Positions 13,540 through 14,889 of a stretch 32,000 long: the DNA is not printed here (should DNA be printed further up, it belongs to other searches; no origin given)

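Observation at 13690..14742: Membrane-anchored GH99-like endo-alpha-mannosidase homologue encoded by the mobile element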

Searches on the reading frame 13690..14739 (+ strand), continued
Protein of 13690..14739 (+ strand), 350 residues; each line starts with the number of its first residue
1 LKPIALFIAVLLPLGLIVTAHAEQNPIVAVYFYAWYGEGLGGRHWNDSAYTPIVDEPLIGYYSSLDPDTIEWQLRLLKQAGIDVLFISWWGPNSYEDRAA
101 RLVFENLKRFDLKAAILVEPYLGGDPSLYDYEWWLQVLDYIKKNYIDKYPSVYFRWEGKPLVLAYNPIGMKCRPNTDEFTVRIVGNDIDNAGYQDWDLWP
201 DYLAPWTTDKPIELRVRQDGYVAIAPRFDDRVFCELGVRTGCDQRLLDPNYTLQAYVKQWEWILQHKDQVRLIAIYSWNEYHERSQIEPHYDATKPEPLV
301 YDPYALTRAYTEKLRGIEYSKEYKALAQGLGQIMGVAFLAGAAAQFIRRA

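Call 40: predict_structure(alignment_id=A1)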
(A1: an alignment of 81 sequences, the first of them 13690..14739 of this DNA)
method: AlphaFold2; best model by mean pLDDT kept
length: 350 residues; sequences in the alignment: 81
mean_pLDDT: 93.6   pTM: 0.86
mean pLDDT of the five models: 93.6, 93.4, 93.1, 92.6, 92.4
residues with pLDDT >= 90: 291; 70-90: 39; 50-70: 20; < 50: 0
segments of 3 or more residues with pLDDT < 50: none
pLDDT, mean of each block of 10 residues (from residue 1): 74 61 88 97 96 97 98 99 99 98 99 99 98 98 99 98 98 96 97 97 97 98 98 97 98 98 98 99 98 95 98 81 69 86 87
secondary structure, 60 per line:
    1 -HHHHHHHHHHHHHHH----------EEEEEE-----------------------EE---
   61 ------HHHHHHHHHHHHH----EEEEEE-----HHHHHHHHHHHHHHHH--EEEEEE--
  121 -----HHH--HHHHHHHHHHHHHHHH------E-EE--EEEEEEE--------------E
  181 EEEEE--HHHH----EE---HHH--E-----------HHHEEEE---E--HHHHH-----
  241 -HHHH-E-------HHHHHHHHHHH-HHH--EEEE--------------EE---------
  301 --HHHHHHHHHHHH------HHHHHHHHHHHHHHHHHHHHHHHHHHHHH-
elements in order: H2-16 E27-32 H67-79 E84-89 H95-110 E113-118 H131-146 E159-165 E180-185 H188-191 E221-224 H231-235 H242-245 H255-265 E272-275 H303-314 H321-349

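Call 43: fold_search(model_id=the predicted structure, library=pdb)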
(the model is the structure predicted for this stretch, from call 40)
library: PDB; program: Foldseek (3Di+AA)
matches with E <= 10: 1280; with E <= 0.001: 60
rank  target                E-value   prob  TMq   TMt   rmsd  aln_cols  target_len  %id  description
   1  4ad0_D                8.9e-17  1.00  0.60  0.65   4.9       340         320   20  Structure of the GH99 endo-alpha-mannosidase from Bacteriodes thetaiotaomicron in complex with BIS-TRIS-Propane (released 2012-02-01)
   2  4ad0_C                1.3e-16  1.00  0.60  0.65   6.4       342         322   20  Structure of the GH99 endo-alpha-mannosidase from Bacteriodes thetaiotaomicron in complex with BIS-TRIS-Propane (released 2012-02-01)
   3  4ad0_A                1.5e-16  1.00  0.58  0.63   6.0       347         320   21  Structure of the GH99 endo-alpha-mannosidase from Bacteriodes thetaiotaomicron in complex with BIS-TRIS-Propane (released 2012-02-01)
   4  4acy_A                2.2e-16  1.00  0.57  0.58   6.4       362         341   20  Selenomethionine derivative of the GH99 endo-alpha-mannosidase from Bacteroides thetaiotaomicron (released 2012-02-01)
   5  4ad0_B                3.7e-16  1.00  0.58  0.62   6.2       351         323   20  Structure of the GH99 endo-alpha-mannosidase from Bacteriodes thetaiotaomicron in complex with BIS-TRIS-Propane (released 2012-02-01)
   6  4acz_B                9.3e-16  1.00  0.58  0.59   6.0       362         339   20  Structure of the GH99 endo-alpha-mannosidase from Bacteroides thetaiotaomicron (released 2012-02-01)
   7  6zfn_AAA              1.1e-15  1.00  0.58  0.58   7.3       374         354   18  Structure of an inactive E404Q variant of the catalytic domain of human endo-alpha-mannosidase MANEA in complex with (released 2020-11-18)
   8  5mc8_A                1.8e-15  1.00  0.57  0.58   6.9       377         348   18  Structure of the GH99 endo-alpha-mannanase from Bacteroides xylanisolvens in complex with mannose-alpha-1,3-D-glucal a (released 2017-01-11)
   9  5m3w_A                2.1e-15  1.00  0.57  0.57   6.7       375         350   18  Structure of the GH99 endo-alpha-mannanase from Bacteroides xylanisolvens in complex with mannose-alpha-1,3-1,2-dideox (released 2017-01-11)
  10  4ad5_A                3.0e-15  1.00  0.57  0.58   5.9       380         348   17  Structure of the GH99 endo-alpha-mannosidase from Bacteroides xylanisolvens in complex with glucose-1,3-deoxymannojiri (released 2012-02-01)
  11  4ad1                  4.3e-15  1.00  0.59  0.59   6.1       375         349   18  Structure of the GH99 endo-alpha-mannosidase from Bacteroides xylanisolvens (released 2012-02-01)
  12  4v28_A                4.9e-15  1.00  0.58  0.58   6.6       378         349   18  Structure of an E333Q variant of the GH99 endo-alpha-mannanase from Bacteroides xylanisolvens in complex with Man-Man- (released 2014-12-24)
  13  5mel                  5.6e-15  1.00  0.58  0.58   6.7       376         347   17  Structure of an E333Q variant of the GH99 endo-alpha-mannanase from Bacteroides xylanisolvens in complex with Glc-alpha- (released 2017-01-11)
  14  5m5d_A                5.6e-15  1.00  0.58  0.58   6.7       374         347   18  Structure of the GH99 endo-alpha-mannanase from Bacteroides xylanisolvens in complex with mannose-alpha-1,3-D-glucal (released 2017-01-11)
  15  6zfq                  6.3e-15  1.00  0.61  0.62   5.8       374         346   20  Structure of the catalytic domain of human endo-alpha-mannosidase MANEA in complex with bis-tris (released 2020-11-18)
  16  6zdc                  6.3e-15  1.00  0.58  0.58   7.7       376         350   20  Structure of the catalytic domain of human endo-alpha-mannosidase MANEA in complex with nickel (released 2020-11-18)
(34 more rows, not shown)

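Call 44: search_solved_structures(query=A1, max_evalue=0.001, show_alignments=4)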
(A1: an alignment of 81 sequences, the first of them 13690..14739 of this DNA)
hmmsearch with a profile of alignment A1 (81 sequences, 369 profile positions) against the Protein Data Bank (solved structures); distinct sequences matched with E-value up to 0.001: 9.
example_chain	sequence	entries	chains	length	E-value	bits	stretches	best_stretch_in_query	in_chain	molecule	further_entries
4acz_B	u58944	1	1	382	2e-23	86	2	36-175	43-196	ENDO-ALPHA-MANNOSIDASE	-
4acy_A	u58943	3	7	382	2.1e-23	85.9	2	36-175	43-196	ENDO-ALPHA-MANNOSIDASE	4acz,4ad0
4ad1_A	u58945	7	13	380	1.8e-16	63.1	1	37-307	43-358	GLYCOSYL HYDROLASE FAMILY 71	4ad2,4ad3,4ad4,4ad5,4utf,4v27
5lyr_A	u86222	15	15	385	2.9e-16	62.4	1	37-307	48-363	Glycosyl hydrolase family 71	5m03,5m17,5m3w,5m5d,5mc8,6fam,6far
6zdc_A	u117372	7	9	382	3.6e-16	62.1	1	33-306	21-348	Glycoprotein endo-alpha-1,2-mannosidase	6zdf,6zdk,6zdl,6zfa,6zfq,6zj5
6fwo_A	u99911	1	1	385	2.1e-15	59.6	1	37-307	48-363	Glycosyl hydrolase family 71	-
4v28_A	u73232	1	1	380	2.3e-15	59.4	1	37-307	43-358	GLYCOSYL HYDROLASE FAMILY 71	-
5mel_A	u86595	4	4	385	3.7e-15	58.7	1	37-307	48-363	Glycosyl hydrolase family 71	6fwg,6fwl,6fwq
6zfn_AAA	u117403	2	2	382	4.5e-15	58.5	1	33-306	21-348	Glycoprotein endo-alpha-1,2-mannosidase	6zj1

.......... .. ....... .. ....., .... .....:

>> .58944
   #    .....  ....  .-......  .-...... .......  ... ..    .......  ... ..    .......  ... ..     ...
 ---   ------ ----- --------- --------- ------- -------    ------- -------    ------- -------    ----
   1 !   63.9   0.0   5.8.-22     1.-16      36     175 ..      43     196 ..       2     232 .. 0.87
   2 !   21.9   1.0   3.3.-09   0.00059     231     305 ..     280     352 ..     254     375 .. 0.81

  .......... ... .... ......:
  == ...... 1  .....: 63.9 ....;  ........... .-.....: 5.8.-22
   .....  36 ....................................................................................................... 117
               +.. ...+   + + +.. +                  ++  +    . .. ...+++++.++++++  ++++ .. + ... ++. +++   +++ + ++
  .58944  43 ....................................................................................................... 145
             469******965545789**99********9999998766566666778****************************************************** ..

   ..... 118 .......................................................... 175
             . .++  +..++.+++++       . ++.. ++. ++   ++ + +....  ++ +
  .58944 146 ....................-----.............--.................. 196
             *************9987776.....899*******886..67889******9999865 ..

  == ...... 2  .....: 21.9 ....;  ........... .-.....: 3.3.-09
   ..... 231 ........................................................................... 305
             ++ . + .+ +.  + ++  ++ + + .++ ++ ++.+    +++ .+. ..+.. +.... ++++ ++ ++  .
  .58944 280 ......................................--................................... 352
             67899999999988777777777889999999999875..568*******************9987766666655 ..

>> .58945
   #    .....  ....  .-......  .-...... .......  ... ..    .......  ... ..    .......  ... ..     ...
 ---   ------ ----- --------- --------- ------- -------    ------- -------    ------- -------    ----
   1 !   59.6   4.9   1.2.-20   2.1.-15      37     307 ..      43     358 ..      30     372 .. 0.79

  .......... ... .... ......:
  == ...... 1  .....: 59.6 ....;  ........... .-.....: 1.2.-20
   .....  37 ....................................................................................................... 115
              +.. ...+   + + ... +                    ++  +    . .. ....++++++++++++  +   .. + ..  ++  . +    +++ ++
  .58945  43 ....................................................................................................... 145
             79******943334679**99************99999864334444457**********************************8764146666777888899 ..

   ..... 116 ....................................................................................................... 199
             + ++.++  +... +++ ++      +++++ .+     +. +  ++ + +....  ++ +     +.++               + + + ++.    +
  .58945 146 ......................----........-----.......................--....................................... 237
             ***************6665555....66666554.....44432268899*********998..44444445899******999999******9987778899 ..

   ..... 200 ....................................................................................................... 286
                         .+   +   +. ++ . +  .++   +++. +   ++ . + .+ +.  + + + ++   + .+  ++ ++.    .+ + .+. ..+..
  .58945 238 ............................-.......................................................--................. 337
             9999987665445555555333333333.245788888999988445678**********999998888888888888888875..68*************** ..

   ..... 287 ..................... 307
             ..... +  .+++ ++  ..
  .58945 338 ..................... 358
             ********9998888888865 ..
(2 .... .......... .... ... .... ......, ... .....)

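Call 48: fold_search(model_id=the predicted structure, library=viral)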
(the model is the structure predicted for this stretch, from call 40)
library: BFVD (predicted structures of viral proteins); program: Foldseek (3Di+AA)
matches with E <= 10: 787; with E <= 0.001: 7
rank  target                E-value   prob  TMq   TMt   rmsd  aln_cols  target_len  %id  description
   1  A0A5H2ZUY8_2          4.0e-11  1.00  0.50  0.17   9.2       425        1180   16  (no name in the UniProt tables at hand)
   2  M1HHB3                7.9e-11  1.00  0.54  0.42   7.6       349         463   16  (no name in the UniProt tables at hand)
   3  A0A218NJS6            2.1e-10  1.00  0.59  0.21   6.2       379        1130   20  Putative structural protein [Picornavirales N_OV_137]
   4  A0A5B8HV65            4.8e-08  1.00  0.50  0.15  10.2       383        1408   14  Uncharacterized protein [Mimiviridae sp. ChoanoV1]
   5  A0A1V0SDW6            6.9e-07  1.00  0.58  0.27   6.4       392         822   13  Glycosyltransferase [Indivirus ILV1]
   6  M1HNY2                2.4e-06  1.00  0.38  0.27   6.2       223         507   16  (no name in the UniProt tables at hand)
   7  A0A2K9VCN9            2.6e-04  0.99  0.38  0.25   9.4       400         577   10  Glycosyl hydrolase [Lactobacillus phage Bacchae]
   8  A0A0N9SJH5            1.4e-03  0.97  0.36  0.17   8.3       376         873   10  Glycoside hydrolase family 5 domain-containing protein [Pseudomonas phage POR1]
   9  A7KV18                3.4e-03  0.80  0.21  0.11  11.7       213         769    9  (no name in the UniProt tables at hand)
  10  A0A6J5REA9            4.2e-03  0.94  0.39  0.36   8.4       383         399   10  Uncharacterized protein [uncultured Caudovirales phage]
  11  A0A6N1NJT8            4.2e-03  0.85  0.32  0.30  10.1       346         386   12  Uncharacterized protein [Tupanvirus deep ocean]
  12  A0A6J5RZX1            9.3e-03  0.89  0.35  0.44   7.6       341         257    7  Uncharacterized protein [uncultured Caudovirales phage]
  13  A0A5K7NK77            9.9e-03  0.85  0.34  0.33  11.5       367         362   13  Uncharacterized protein [Rothia phage Spartoi]
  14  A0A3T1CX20            9.9e-03  0.80  0.35  0.28  12.1       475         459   10  Beta-galactosidase [Acanthamoeba castellanii medusavirus J1]
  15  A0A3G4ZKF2            1.0e-02  0.82  0.34  0.35  12.3       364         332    9  Uncharacterized protein [Terrestrivirus sp.]
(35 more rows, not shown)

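Call 53: find_related_loci(query=A1, collection=genome_contigs, flank=10000)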
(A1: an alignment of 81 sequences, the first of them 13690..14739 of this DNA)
Query A1 (350 aa) in genome_contigs; peptide patterns used: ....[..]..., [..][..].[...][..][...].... (x = any residue, [..] = any of these).
227 stretches matched a pattern; 200 encode a relative of the query (tblastn E <= 1e-3); the best 80 are kept; 78 distinct loci.
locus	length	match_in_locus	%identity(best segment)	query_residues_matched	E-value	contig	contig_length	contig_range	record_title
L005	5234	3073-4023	74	2-318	7e-165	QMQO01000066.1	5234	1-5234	MAG: Candidatus Woesearchaeota archaeon isolate B72_G16 B72_Guay16_scaffold_17284, whole genome shotgun sequence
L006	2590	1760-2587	81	24-297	4e-163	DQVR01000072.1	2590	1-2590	MAG TPA_asm: Pyrodictium delaneyi isolate SZUA-1523 k95_373127, whole genome shotgun sequence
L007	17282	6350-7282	56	19-320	5e-116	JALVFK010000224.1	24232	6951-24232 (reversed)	MAG: Desulfurococcales archaeon isolate A1_maxbin2_scaf2bin.023 A1_NODE_550_length_24232_cov_43.495665, whole genome sho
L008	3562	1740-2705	54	4-315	5e-115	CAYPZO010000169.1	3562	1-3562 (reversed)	MAG TPA_asm: uncultured Desulfurococcales archaeon isolate SRP141559_co1_84 genome assembly, contig: NODE_17201_length_3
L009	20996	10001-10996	52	17-338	2e-110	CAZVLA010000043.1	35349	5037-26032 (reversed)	MAG TPA_asm: uncultured Desulfurococcaceae archaeon isolate binchicken_co219_376 genome assembly, contig: k141_355855, w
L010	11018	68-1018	75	2-318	2e-163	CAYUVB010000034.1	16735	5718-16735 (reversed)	MAG TPA_asm: uncultured Desulfurococcales archaeon isolate binchicken_co6_386 genome assembly, contig: NODE_3601_length_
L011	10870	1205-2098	54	28-316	1e-102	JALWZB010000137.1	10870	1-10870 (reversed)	MAG: Desulfurococcales archaeon isolate T2_metabat1_scaf2bin.068 T2_NODE_7722_length_10870_cov_2.904217, whole genome sh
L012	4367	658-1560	54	25-316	3e-103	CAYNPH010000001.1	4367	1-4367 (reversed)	MAG TPA_asm: uncultured Desulfurococcaceae archaeon isolate binchicken_co219_317 genome assembly, contig: k141_1329067,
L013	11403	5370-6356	47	4-349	3e-96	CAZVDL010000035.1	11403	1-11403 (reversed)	MAG TPA_asm: uncultured Nitrososphaerota archaeon isolate SRP141552_co1_137 genome assembly, contig: NODE_2669_length_11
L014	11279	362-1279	51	4-315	3e-94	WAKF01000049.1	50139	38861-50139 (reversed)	MAG: Aeropyrum sp. isolate S012_63_esom k151_28593, whole genome shotgun sequence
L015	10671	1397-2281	49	8-316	3e-89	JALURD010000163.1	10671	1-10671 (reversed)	MAG: Acidilobaceae archaeon isolate S146_metabat2_scaf2bin.022 S146_NODE_3929_length_10671_cov_2.928964, whole genome sh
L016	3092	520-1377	50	20-315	6e-90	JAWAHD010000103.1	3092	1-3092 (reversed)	MAG: Desulfurococcaceae archaeon isolate SRBZ-1_201803_bins_26 SRBZ-1_201803_bins_26_scaffold_122, whole genome shotgun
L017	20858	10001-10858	48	20-315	1e-84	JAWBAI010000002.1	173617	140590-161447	MAG: Desulfurococcaceae archaeon isolate ZZQ_201901_bins_23 ZZQ_201901_bins_23_scaffold_2, whole genome shotgun sequence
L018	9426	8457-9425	43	1-344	6e-84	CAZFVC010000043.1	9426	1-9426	MAG TPA_asm: uncultured Desulfurococcaceae archaeon isolate binchicken_co6_539 genome assembly, contig: NODE_9107_length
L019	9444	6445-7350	44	18-346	1e-82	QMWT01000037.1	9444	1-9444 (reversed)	MAG: Thermoprotei archaeon isolate B82_G16 B82_Guay16_scaffold_05818, whole genome shotgun sequence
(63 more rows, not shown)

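Call 56: find_encoding_contigs(protein=P0005, flank=8000, max_places=2)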
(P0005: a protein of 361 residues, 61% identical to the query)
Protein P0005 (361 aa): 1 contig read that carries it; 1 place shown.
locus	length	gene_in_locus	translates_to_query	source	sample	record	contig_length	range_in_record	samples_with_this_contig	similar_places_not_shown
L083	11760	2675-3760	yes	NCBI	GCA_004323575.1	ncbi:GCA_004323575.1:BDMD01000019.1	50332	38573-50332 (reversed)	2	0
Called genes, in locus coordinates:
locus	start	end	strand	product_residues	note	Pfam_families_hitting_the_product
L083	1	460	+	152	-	?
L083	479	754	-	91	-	PF01294:Ribosomal_L13e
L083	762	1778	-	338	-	PF22082:TtuA_LIM_N, PF01171:ATP_bind_3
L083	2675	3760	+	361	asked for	PF16317:Glyco_hydro_99 (faint)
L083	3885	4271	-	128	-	PF01402:RHH_1 (weak), PF12651:RHH_3, PF08753:NikR_C (faint)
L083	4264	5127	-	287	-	PF00950:ABC-3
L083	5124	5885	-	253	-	PF00005:ABC_tran, PF13476:AAA_23 (weak), PF02463:SMC_N (faint), PF13304:AAA_21 (weak)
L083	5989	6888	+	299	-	PF01297:ZnuA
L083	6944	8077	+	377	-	PF03069:FmdA_AmdA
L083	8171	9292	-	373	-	PF01321:Creatinase_N, PF00557:Peptidase_M24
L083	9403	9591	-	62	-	PF01907:Ribosomal_L37e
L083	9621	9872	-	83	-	PF01423:LSM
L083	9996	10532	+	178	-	PF09183:DUF1947 (weak), PF01472:PUA, PF26292:PUA_elF2D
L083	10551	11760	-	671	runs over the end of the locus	PF17214:KH_TffA, PF00753:Lactamase_B, PF16661:Lactamase_B_6, PF23023:Anti-Pycsar_Apyc1 (weak), PF12706:Lactamase_B_2 (weak), PF10996:Beta-Casp, PF07521:RMMBL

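Call 57: find_encoding_contigs(protein=P0016, flank=8000, max_places=1)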
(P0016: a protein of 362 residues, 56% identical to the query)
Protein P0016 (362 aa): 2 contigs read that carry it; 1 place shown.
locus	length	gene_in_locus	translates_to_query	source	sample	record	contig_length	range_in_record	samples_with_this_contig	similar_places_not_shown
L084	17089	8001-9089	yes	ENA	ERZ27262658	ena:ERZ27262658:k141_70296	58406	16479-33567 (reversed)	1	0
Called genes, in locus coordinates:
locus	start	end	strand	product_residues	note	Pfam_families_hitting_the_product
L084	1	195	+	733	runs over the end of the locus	PF07669:Eco57I (weak)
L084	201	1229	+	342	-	-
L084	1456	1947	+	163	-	-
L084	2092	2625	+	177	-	-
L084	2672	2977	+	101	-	-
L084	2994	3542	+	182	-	-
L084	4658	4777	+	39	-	-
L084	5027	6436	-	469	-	PF00224:PK, PF03328:HpcH_HpaI (weak), PF02887:PK_C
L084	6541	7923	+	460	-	PF00587:tRNA-synt_2b, PF03129:HGTP_anticodon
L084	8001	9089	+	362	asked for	PF16317:Glyco_hydro_99 (weak)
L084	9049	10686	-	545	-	PF07969:Amidohydro_3, PF01979:Amidohydro_1 (weak)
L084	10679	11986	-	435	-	PF09339:HTH_IclR (weak)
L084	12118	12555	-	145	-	-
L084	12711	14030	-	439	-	PF13529:Peptidase_C39_2, PF14399:BtrH_N (faint)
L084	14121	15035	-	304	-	PF01555:N6_N4_Mtase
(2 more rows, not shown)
